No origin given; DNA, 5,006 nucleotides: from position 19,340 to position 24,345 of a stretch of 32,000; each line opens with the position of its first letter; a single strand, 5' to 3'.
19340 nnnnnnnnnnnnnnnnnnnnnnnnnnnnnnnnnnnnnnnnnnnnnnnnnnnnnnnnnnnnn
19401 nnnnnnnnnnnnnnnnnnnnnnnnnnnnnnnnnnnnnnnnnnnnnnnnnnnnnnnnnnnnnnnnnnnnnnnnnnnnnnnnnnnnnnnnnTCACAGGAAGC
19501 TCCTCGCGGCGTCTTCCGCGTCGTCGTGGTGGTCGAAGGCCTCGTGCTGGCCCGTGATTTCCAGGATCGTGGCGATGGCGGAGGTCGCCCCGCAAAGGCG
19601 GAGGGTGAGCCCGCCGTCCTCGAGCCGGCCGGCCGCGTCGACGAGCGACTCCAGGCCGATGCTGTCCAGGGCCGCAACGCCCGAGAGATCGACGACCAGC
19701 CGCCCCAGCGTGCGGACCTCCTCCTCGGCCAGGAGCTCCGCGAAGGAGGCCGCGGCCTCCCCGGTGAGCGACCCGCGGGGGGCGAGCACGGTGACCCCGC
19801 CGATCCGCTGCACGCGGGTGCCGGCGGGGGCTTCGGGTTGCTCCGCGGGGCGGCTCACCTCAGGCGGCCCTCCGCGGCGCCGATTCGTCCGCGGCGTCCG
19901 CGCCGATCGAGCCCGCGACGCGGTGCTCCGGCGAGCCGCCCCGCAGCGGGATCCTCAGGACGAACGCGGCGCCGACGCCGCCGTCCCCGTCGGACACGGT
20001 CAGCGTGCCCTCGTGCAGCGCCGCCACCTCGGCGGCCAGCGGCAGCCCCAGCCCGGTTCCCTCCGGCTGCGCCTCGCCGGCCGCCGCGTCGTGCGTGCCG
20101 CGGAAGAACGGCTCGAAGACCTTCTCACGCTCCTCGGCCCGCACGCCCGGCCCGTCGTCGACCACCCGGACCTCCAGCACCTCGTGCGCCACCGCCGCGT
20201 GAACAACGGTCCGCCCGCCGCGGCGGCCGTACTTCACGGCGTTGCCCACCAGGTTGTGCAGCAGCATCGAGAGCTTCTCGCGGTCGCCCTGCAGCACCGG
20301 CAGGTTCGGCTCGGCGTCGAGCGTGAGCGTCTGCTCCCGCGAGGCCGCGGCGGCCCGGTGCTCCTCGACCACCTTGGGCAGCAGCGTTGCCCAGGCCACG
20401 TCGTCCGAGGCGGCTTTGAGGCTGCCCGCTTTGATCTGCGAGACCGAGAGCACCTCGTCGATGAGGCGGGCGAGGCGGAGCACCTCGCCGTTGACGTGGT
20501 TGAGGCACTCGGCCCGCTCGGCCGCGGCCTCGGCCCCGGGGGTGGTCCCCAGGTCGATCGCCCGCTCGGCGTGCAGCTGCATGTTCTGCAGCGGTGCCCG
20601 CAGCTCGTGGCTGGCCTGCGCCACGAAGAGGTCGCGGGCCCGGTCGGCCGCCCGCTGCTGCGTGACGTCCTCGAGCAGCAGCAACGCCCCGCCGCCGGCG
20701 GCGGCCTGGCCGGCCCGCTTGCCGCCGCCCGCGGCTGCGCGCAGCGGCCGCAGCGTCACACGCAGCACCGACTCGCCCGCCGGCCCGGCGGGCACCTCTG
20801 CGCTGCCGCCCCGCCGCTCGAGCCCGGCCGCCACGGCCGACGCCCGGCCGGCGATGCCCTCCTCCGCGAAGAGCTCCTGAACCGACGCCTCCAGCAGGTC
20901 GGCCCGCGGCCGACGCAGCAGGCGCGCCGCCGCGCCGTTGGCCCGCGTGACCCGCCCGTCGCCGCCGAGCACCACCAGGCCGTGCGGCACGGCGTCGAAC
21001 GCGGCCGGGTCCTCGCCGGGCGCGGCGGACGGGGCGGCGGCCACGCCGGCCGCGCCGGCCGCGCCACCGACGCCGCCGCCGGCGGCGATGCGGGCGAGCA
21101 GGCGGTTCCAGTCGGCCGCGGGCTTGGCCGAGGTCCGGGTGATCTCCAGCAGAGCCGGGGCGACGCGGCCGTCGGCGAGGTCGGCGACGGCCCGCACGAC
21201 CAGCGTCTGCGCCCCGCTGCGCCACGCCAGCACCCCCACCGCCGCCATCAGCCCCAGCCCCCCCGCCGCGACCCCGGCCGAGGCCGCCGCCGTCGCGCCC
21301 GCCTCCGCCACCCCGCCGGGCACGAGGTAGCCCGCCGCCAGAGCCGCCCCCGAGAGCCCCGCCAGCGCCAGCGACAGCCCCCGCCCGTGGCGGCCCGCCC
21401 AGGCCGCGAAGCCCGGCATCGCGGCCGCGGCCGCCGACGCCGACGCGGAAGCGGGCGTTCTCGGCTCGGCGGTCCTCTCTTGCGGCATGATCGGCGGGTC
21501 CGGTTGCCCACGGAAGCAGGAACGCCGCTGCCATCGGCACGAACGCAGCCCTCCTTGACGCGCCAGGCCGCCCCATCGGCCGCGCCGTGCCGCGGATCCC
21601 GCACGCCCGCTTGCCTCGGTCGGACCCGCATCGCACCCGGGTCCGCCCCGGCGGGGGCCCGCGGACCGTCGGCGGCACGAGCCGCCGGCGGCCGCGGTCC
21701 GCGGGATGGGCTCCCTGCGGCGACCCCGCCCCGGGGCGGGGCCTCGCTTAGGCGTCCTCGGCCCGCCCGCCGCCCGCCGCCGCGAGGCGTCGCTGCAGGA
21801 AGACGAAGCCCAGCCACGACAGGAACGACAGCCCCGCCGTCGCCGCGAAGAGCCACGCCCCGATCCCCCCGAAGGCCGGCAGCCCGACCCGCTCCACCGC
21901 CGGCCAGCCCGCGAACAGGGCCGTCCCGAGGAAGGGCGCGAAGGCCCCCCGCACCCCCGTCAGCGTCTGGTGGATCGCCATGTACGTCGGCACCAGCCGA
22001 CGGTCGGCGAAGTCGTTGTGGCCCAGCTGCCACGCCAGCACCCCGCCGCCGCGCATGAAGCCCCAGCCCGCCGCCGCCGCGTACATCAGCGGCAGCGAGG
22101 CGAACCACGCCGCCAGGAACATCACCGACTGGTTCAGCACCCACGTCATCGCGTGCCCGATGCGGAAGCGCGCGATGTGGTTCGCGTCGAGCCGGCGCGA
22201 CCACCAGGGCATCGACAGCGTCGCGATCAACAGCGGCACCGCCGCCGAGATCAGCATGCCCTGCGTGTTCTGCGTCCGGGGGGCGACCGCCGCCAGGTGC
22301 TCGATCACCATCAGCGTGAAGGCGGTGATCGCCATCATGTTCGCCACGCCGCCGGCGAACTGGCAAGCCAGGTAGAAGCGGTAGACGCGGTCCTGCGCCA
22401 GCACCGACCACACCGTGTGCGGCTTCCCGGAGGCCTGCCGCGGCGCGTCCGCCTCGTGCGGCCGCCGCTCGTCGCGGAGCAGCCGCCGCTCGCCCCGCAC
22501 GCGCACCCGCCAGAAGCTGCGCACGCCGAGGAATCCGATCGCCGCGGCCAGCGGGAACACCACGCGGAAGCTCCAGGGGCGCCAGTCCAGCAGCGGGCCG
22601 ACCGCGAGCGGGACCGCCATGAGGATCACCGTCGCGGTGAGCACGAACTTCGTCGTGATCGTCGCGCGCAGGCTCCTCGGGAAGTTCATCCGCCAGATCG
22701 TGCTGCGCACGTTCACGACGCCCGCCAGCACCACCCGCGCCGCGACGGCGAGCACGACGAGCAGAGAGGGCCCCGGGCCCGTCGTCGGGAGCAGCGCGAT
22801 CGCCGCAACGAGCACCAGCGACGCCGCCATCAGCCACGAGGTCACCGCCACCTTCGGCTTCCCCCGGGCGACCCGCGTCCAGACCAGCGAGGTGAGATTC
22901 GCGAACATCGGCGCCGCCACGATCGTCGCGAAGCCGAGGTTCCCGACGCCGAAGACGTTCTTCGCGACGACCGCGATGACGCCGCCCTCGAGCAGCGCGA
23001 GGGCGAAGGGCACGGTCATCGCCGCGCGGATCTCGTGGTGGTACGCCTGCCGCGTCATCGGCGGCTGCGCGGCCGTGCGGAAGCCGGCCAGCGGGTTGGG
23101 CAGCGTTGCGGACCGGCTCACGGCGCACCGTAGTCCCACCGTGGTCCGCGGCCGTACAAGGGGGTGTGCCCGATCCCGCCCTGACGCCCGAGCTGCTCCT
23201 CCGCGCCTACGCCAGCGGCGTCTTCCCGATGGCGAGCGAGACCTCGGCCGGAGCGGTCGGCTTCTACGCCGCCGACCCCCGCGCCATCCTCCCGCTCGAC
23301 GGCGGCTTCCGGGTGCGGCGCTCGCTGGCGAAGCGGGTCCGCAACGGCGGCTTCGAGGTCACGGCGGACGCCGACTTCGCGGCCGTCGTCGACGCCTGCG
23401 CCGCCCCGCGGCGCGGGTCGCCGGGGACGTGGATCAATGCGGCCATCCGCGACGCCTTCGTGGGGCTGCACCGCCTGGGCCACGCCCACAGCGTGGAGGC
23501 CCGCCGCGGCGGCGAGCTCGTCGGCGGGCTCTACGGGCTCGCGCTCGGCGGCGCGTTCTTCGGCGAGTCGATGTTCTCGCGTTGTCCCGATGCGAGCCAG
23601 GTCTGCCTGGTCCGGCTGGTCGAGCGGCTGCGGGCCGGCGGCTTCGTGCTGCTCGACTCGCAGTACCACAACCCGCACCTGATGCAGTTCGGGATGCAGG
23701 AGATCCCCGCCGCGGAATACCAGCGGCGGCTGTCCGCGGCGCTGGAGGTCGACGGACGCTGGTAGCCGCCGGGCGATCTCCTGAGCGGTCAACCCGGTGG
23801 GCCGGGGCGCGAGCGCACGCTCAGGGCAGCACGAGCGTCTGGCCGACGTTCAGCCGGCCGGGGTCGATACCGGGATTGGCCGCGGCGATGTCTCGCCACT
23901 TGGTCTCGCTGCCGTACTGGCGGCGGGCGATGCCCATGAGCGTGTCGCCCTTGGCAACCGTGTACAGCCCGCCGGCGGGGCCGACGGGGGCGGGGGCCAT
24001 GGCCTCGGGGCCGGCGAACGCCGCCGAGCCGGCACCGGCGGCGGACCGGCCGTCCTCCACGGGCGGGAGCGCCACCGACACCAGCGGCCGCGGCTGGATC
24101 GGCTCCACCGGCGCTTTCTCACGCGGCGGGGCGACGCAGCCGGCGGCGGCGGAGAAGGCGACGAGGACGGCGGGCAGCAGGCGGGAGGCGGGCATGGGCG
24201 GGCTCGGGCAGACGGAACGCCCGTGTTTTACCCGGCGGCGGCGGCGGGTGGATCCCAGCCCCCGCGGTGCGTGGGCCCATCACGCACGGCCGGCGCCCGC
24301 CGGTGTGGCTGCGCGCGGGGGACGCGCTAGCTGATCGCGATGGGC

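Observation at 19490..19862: STAS (anti-sigma antagonist-like) gene wedged between the kinase and the secretion ATPase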

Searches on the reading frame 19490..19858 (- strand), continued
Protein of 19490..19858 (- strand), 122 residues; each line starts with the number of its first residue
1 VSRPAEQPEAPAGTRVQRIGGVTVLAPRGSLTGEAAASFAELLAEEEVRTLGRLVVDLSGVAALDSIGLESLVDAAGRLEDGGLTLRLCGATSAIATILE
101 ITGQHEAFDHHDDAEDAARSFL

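Call 47: fold_search(model_id=the predicted structure, library=pdb)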
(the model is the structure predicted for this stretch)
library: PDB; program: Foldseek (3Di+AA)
matches with E <= 10: 1027; with E <= 0.001: 50
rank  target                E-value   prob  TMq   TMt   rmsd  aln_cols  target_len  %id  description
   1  4hyl_A                5.9e-08  1.00  0.76  0.82   2.2       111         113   22  The crystal structure of an anti-sigma-factor antagonist from Haliangium ochraceum DSM 14365 (released 2012-11-28)
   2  9ias_A                5.7e-07  1.00  0.77  0.19   2.7       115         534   20  Sulfate transporter SLC26A11 in nanodiscs with nanobody Nb4 (released 2026-03-04)
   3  1tid_B                6.5e-07  1.00  0.79  0.81   1.8       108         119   16  Crystal Structures of the ADP and ATP bound forms of the Bacillus Anti-sigma factor SpoIIAB in complex with the Anti-a (released 2004-06-15)
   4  4hyl_B                6.9e-07  1.00  0.75  0.79   2.1       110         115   23  The crystal structure of an anti-sigma-factor antagonist from Haliangium ochraceum DSM 14365 (released 2012-11-28)
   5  1thn_B                1.0e-06  1.00  0.78  0.83   2.1       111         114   15  Crystal Structures of the ADP and ATP bound forms of the Bacillus Anti-sigma factor SpoIIAB in complex with the Anti-a (released 2004-06-15)
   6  1th8_B                1.6e-06  1.00  0.78  0.83   2.1       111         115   15  Crystal Structures of the ADP and ATP bound forms of the Bacillus Anti-sigma factor SpoIIAB in complex with the Anti-a (released 2004-06-15)
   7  1tid_D                2.6e-06  1.00  0.78  0.81   2.0       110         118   14  Crystal Structures of the ADP and ATP bound forms of the Bacillus Anti-sigma factor SpoIIAB in complex with the Anti-a (released 2004-06-15)
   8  6m36_B                2.8e-06  1.00  0.74  0.89   1.5        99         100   20  The crystal structure of B. subtilis RsbV/RsbW complex in the monoclinic crystal form (released 2020-07-15)
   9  9iar_A                3.8e-06  1.00  0.76  0.18   2.7       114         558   20  Sulfate transporter SLC26A11 in nanodiscs with nanobody Nb11 (released 2026-03-04)
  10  6jhk_A                5.2e-06  1.00  0.76  0.79   2.2       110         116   22  Crystal Structure of Bacillus subtilis RsbS (released 2019-09-11)
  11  1til_B                5.5e-06  1.00  0.79  0.82   1.8       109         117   16  Crystal Structures of the ADP and ATP bound forms of the Bacillus Anti-sigma factor SpoIIAB in complex with the Anti-a (released 2004-06-15)
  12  3f43                  1.3e-05  1.00  0.82  0.85   2.2       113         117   18  Crystal structure of a putative anti-sigma factor antagonist (tm1081) from thermotoga maritima at 1.59 A resolution (released 2008-11-25)
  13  8ih8_B                1.6e-05  1.00  0.76  0.78   2.1       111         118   24  anti-sigmaF factor and Anti-sigmaF factor antagonist complex(usfx-RsfB) (released 2024-02-28)
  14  6jhk_B                2.0e-05  1.00  0.75  0.79   2.2       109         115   22  Crystal Structure of Bacillus subtilis RsbS (released 2019-09-11)
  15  6m36_H                2.1e-05  1.00  0.72  0.86   1.5        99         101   21  The crystal structure of B. subtilis RsbV/RsbW complex in the monoclinic crystal form (released 2020-07-15)
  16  6m36_F                2.1e-05  1.00  0.65  0.81   2.3        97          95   22  The crystal structure of B. subtilis RsbV/RsbW complex in the monoclinic crystal form (released 2020-07-15)
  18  6m36_D                2.5e-05  1.00  0.72  0.87   1.5        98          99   21  The crystal structure of B. subtilis RsbV/RsbW complex in the monoclinic crystal form (released 2020-07-15)
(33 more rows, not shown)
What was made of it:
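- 19490..19858 (-): STAS protein, 122 aa, single domain, SpoIIAA-like. The top Foldseek hits are anti-sigma antagonists 4hyl, 1tid, 1th8 and 6m36 (call 47).
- On STAS domain superfamily (Pfam PF01740): Foldseek probability 1.00 to 4hyl, 1tid, 1th8 and 6m36, TM 0.74-0.79 (call 47).
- Closest known: SpoIIAA / RsbV anti-sigma-factor antagonists. Same: Same single-domain STAS fold, with TM-score 0.74-0.79 (call 47).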

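Call 50: search_protein_representatives(alignment_id=A3)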
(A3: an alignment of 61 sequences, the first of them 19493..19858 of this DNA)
Query: 61 sequences, 111 profile positions. Proteins with E-value up to 0.001 (for the whole library): 41237; up to 1e-10: 2156; up to 1e-30: 36. The best 150 are listed.
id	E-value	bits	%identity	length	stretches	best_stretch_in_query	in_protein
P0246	5.1e-44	165.1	-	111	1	1-111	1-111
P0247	5.1e-43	161.8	-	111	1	1-111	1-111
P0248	3.7e-41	155.9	-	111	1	1-111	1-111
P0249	9.2e-40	151.4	-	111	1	2-111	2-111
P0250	3.3e-39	149.6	-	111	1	1-111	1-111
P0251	3.4e-39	149.6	-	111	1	1-111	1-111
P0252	2.2e-38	147.0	-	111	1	1-111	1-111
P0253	2.2e-38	146.9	-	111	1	1-111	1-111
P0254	2.9e-36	140.1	-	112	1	3-111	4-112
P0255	9.1e-36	138.5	-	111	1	1-111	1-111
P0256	2.7e-35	137.0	-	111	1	2-111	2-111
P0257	5.3e-35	136.0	-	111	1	1-111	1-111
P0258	7.1e-35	135.6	-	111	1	1-111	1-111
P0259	8.7e-35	135.4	-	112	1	1-110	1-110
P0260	8.9e-34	132.1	-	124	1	3-111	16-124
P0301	5.0e-27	110.4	-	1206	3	12-110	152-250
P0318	4.0e-24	101.0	-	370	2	1-110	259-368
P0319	5.2e-24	100.7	-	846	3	12-110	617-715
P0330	2.1e-22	95.5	-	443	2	10-108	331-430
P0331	2.1e-22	95.5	-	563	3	2-110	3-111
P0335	3.0e-22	95.0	-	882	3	7-109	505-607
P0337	3.2e-22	94.9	-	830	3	10-110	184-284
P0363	1.4e-20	89.7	-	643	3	3-107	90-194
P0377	9.7e-20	86.9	-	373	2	1-110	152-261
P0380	1.5e-19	86.3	-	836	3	9-107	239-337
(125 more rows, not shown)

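Call 51: search_protein_families(library=pfam, proteins=[P0301, P0319, P0335, P0337, P0363, P0380, P0331, P0330, P0318, P0377], max_evalue=0.0001)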
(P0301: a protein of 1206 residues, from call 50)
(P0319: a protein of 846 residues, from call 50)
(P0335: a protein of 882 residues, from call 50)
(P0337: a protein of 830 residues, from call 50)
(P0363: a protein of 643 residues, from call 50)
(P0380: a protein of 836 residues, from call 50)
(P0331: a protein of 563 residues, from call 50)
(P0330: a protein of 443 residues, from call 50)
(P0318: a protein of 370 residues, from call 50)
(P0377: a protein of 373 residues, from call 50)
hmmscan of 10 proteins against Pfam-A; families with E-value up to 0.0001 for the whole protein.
P0301 (1206 aa): 12 families
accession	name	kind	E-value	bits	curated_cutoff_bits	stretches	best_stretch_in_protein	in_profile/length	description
PF12796.13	Ank_2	-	8.4e-104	340.8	27.3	7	927-1011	9-90/90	Ankyrin repeats (3 copies)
PF00023.36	Ank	-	2.4e-87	282.2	21.1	5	819-850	2-33/33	Ankyrin repeat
PF13637.12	Ank_4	-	4.9e-79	258.9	22.7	6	793-839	4-50/50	Ankyrin repeats (many copies)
PF13857.12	Ank_5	-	2.2e-67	222.7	27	5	967-1018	1-53/56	Ankyrin repeats (many copies)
PF00069.31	Pkinase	-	1e-50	173.1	31.7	1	506-762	1-251/263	Protein kinase domain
PF13606.12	Ank_3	-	6.1e-50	161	22.3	0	1140-1168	2-30/30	Ankyrin repeat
PF01740.26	STAS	-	4.4e-44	149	22.6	3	152-246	11-106/106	STAS domain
PF07714.23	PK_Tyr_Ser-Thr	-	8.8e-34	117.4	23.1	1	507-762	2-248/258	Protein tyrosine and serine/threonine kinase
PF13466.11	STAS_2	-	2.9e-17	63.1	29.2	1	294-373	1-79/80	STAS domain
PF24521.3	Ank_KRIT1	-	2.4e-14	53.7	80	0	819-895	46-128/149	KRIT1 ankyrin-repeats domain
PF03109.22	ABC1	-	6e-09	35.8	22.9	1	551-663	117-222/244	ABC1 atypical kinase-like domain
PF23745.1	ANK_LRRK2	-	2e-08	34.6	27.5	0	1118-1195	42-115/130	LRRK2 ANK repeat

P0319 (846 aa): 8 families
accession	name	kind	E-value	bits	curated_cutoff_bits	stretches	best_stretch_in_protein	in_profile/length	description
PF01740.26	STAS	-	4e-55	184.5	22.6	3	306-401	3-98/106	STAS domain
PF13466.11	STAS_2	-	2.5e-26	92.1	29.2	3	316-395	1-79/80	STAS domain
PF07228.17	SpoIIE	-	6.7e-18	65.8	25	1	14-93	112-190/192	Stage II sporulation protein E (SpoIIE)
PF13551.12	HTH_29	-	1.9e-08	34.7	28.1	1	106-168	1-63/64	Winged helix-turn helix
PF13565.12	HTH_32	-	1.9e-07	32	33.7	1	133-191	1-57/73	Homeodomain-like domain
PF13518.12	HTH_28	-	2.2e-07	31.3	25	1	106-153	2-48/52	Helix-turn-helix domain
PF13384.12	HTH_23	-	1.4e-05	25.2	24.6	1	106-149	7-49/50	Homeodomain-like domain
PF01527.26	HTH_Tnp_1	-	1.8e-05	25.3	24.1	1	108-166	14-73/75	Transposase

P0335 (882 aa): 5 families
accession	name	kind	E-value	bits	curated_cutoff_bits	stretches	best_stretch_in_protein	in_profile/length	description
PF01740.26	STAS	-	7.6e-53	177.2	22.6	3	348-449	4-106/106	STAS domain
PF07228.17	SpoIIE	-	1.4e-31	110.4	25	1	3-143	57-190/192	Stage II sporulation protein E (SpoIIE)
PF13466.11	STAS_2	-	2.5e-24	85.7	29.2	2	357-436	1-79/80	STAS domain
PF13518.12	HTH_28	-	8.4e-07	29.4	25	1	164-202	10-47/52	Helix-turn-helix domain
PF13384.12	HTH_23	-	2.7e-05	24.3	24.6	1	159-199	10-49/50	Homeodomain-like domain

P0337 (830 aa): 2 families
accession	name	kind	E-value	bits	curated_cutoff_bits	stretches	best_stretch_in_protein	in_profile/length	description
PF01740.26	STAS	-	2.8e-51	172.2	22.6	3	181-279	6-105/106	STAS domain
PF13466.11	STAS_2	-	5.6e-24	84.6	29.2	2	363-442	1-79/80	STAS domain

P0363 (643 aa): 2 families
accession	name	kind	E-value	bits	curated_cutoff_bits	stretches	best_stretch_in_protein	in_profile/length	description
PF01740.26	STAS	-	2.7e-55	185.1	22.6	3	421-518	10-106/106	STAS domain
PF13466.11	STAS_2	-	4.4e-30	104.1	29.2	3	426-505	1-79/80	STAS domain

P0380 (836 aa): 4 families
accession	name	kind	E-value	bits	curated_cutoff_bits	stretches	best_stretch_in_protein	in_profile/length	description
PF01740.26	STAS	-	2.9e-53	178.5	22.6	3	235-336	4-106/106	STAS domain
PF13466.11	STAS_2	-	4.1e-23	81.8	29.2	2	244-323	1-79/80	STAS domain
PF13384.12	HTH_23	-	4.9e-06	26.6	24.6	0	46-89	7-49/50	Homeodomain-like domain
PF13518.12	HTH_28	-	2.1e-05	24.9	25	0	46-92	2-47/52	Helix-turn-helix domain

P0331 (563 aa): 3 families
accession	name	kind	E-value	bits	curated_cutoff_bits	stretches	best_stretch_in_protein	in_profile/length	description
PF01740.26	STAS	-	3.6e-54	181.5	22.6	3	7-107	5-106/106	STAS domain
PF13581.12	HATPase_c_2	-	4.3e-26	91.8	27.4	1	431-557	2-126/127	Histidine kinase-like ATPase domain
PF13466.11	STAS_2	-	1.7e-25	89.4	29.2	3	156-233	4-78/80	STAS domain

P0330 (443 aa): 4 families
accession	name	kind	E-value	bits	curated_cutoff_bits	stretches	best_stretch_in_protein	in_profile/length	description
PF13676.11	TIR_2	-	5e-28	98.5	28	1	8-127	2-121/122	TIR domain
PF01740.26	STAS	-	2.1e-25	89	22.6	2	327-428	5-106/106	STAS domain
PF13466.11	STAS_2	-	9.3e-19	67.8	29.2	1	346-413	11-77/80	STAS domain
PF01582.25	TIR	-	6.8e-05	23.2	21.3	1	15-106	14-101/179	TIR domain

P0318 (370 aa): 3 families
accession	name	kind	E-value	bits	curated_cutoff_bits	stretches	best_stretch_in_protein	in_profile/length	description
PF01740.26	STAS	-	1.7e-37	127.8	22.6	2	264-364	5-106/106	STAS domain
PF13581.12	HATPase_c_2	-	2e-24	86.4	27.4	1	11-135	3-127/127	Histidine kinase-like ATPase domain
PF13466.11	STAS_2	-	1.9e-23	82.9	29.2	2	276-352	5-80/80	STAS domain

P0377 (373 aa): 3 families
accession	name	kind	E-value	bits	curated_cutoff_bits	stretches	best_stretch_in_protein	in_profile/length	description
PF01740.26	STAS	-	3.7e-37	126.8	22.6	2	154-257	2-106/106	STAS domain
PF13581.12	HATPase_c_2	-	1.7e-23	83.5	27.4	1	11-137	1-127/127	Histidine kinase-like ATPase domain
PF13466.11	STAS_2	-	1.7e-20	73.4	29.2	2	169-244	5-79/80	STAS domain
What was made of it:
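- The closest outgroup STAS domains are fused to RsbW-type kinases, PP2C or Ser/Thr kinases (call 51). The nearest outgroup STAS domains are fused to HATPase_c_2 or SpoIIE (call 51).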

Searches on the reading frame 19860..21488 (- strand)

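Call 4: search_protein_families(library=pfam, proteins=[window:19860-21488:-], max_evalue=0.01)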
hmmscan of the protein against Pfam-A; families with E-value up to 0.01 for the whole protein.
window:19860-21488:- (542 aa): 7 families
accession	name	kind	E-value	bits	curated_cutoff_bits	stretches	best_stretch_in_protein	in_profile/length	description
PF02518.31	HATPase_c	-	7.5e-21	75.1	26.4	1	401-516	1-110/111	Histidine kinase-, DNA gyrase B-, and HSP90-like ATPase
PF00512.31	HisKA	-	9.9e-10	38.8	26.9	1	285-355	2-66/66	His Kinase A (phospho-acceptor) domain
PF08448.16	PAS_4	-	1.3e-08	35.5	23.1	1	164-255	1-94/110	PAS fold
PF13188.13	PAS_8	-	6.8e-05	23.1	21.8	1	162-204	5-44/65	PAS domain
PF13581.12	HATPase_c_2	-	0.00022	21.7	27.4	1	404-487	30-107/127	Histidine kinase-like ATPase domain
PF13426.13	PAS_9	-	0.0027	18.4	27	1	168-218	1-52/103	PAS domain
PF00989.32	PAS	-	0.0059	17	22.6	0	162-210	5-53/113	PAS fold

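Call 29: search_protein_families(library=ncbifam, proteins=[window:19860-21488:-], max_evalue=0.01)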
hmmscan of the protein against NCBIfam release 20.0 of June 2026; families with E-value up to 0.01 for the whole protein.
window:19860-21488:- (542 aa): 75 families (the best 25 are shown)
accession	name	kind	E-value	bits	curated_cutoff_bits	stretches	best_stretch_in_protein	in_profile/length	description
NF046044.1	PnpS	equivalog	2.4e-43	148.6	400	1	165-514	62-390/390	two-component system histidine kinase PnpS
TIGR02966.1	phoR_proteo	equivalog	3.6e-41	141.3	334.2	1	163-511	11-331/333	phosphate regulon sensor histidine kinase PhoR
NF033092.0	HK_WalK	equivalog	3.4e-37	128.3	725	1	266-514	353-593/594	cell wall metabolism sensor histidine kinase WalK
NF040691.1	MtrAB_MtrB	equivalog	7.6e-32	111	450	1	282-519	268-496/507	MtrAB system histidine kinase MtrB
NF041880.1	EPS_EpsF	equivalog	2.1e-31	109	900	1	275-512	264-490/492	response regulator EpsF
NF041735.1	hist_kin_RppB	equivalog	1.9e-30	106.1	400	1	286-514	217-438/438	two-component system sensor histidine kinase RppB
NF045911.1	TCSHisKinNblS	equivalog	2.3e-30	105.5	1000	1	267-513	370-618/621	two-component system sensor histidine kinase NblS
TIGR02956.1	TMAO_torS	equivalog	2.7e-30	105.2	676.5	1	280-525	459-692/967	TMAO reductase system sensor histidine kinase/response regulator TorS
NF012163.2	BaeS_SmeS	equivalog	1.3e-29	103.5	500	1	281-500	236-444/457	sensor histidine kinase efflux regulator BaeS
NF041832.1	near_NosP_CTERM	subfamily_domain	1.1e-28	100.3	400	1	281-517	3-227/370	NahK/ErcS family hybrid sensor histidine kinase/response regulator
NF008312.0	PRK11100.1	equivalog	1.7e-27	96.4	356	1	288-511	259-472/477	two-component system sensor histidine kinase CreC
NF007007.0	PRK09470.1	equivalog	3e-27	95.6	486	1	288-515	248-459/463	envelope stress sensor histidine kinase CpxA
NF008468.0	PRK11360.1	equivalog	5e-27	94.5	646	1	166-516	276-609/616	two-component system sensor histidine kinase AtoS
NF006800.0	PRK09303.1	equivalog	1.5e-26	93.2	342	1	284-515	150-377/383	histidine kinase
NF008235.0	PRK11006.1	equivalog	1.6e-26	93.2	390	1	268-515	187-423/431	phosphate regulon sensor histidine kinase PhoR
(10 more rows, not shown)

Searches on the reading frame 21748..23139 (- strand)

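Call 4: search_protein_families(library=pfam, proteins=[window:21748-23139:-], max_evalue=0.01)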
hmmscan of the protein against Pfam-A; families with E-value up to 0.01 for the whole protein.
window:21748-23139:- (463 aa): 1 family
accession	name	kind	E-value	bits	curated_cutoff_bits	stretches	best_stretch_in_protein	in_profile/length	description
PF07690.21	MFS_1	-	4.1e-09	36.3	33.4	1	59-402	23-347/347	Major Facilitator Superfamily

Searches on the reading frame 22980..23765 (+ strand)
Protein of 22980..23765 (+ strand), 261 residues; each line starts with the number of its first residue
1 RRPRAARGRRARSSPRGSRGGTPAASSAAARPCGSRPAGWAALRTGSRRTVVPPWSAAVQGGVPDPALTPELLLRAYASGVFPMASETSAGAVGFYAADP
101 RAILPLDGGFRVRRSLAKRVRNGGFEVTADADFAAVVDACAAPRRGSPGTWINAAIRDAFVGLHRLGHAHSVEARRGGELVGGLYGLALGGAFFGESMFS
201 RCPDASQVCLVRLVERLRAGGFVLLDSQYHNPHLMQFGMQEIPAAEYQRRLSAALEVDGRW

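Call 7: search_protein_families(library=pfam, proteins=[window:22980-23765:+], max_evalue=0.01)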
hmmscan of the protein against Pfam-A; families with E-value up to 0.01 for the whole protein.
window:22980-23765:+ (261 aa): 2 families
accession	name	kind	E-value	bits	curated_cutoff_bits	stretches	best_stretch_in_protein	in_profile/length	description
PF03588.20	Leu_Phe_trans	-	1.7e-60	203.9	22.7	1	70-243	1-171/171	Leucyl/phenylalanyl-tRNA protein transferase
PF13480.13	Acetyltransf_6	-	0.00012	22.7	22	1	112-221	7-128/143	Acetyltransferase (GNAT) domain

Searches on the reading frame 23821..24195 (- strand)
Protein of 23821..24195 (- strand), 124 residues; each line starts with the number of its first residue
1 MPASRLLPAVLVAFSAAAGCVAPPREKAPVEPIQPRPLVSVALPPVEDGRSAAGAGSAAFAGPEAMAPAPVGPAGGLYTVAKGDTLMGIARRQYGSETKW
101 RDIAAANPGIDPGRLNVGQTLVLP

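Call 67: search_protein_families(library=pfam, proteins=[window:23821-24195:-], max_evalue=0.001)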
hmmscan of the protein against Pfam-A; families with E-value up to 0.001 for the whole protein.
window:23821-24195:- (124 aa): 2 families
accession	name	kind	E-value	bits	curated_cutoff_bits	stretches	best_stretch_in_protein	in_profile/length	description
PF01476.26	LysM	-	2.4e-11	43.8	20.9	1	78-124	1-43/43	LysM domain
PF23457.1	LysM2_NFP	-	5.7e-06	26.7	36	1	78-124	8-54/56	NFP LysM2 domain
